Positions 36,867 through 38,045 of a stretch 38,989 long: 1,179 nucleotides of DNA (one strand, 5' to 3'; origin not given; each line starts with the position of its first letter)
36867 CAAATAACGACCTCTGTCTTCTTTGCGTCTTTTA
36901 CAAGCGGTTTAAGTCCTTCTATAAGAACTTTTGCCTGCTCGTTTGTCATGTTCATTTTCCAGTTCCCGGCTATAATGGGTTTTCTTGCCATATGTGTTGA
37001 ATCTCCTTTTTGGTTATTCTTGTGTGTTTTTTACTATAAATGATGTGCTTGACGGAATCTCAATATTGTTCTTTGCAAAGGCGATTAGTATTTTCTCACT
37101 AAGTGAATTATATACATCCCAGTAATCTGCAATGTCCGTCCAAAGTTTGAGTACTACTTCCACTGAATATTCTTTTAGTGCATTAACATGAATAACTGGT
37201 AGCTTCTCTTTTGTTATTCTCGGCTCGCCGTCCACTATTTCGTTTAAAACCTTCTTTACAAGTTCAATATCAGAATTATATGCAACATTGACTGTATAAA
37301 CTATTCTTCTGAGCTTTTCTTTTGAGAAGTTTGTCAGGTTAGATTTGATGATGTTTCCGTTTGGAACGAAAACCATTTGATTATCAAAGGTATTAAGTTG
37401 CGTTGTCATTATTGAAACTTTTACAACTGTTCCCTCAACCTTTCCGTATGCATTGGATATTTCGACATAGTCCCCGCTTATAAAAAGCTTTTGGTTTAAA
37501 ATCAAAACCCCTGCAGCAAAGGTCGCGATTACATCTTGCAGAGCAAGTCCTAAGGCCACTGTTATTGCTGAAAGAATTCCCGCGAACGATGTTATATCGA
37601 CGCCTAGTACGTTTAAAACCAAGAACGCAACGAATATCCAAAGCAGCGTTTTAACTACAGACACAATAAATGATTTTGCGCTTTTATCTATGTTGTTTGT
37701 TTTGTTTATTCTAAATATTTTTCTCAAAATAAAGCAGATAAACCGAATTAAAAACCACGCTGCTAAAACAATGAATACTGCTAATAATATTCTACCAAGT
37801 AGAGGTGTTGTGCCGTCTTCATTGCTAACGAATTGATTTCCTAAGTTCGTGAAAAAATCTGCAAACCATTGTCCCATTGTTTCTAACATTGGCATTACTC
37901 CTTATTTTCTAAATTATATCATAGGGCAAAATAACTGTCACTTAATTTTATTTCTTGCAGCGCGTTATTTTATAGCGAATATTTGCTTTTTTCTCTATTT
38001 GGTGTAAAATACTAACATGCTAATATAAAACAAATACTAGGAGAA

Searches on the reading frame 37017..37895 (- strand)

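Call 83: search_protein_families(library=pfam, proteins=[window:37017-37895:-], max_evalue=0.0001)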
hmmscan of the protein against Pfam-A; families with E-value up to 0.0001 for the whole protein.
window:37017-37895:- (293 aa): 2 families
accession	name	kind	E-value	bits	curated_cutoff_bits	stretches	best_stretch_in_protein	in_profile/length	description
PF00924.24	MS_channel_2nd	-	4.7e-18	65.5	20.2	1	121-192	1-68/68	Mechanosensitive ion channel, beta-domain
PF21082.3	MS_channel_3rd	-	7.2e-14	52.4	21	1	198-280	1-88/88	Mechanosensitive ion channel MscS, C-terminal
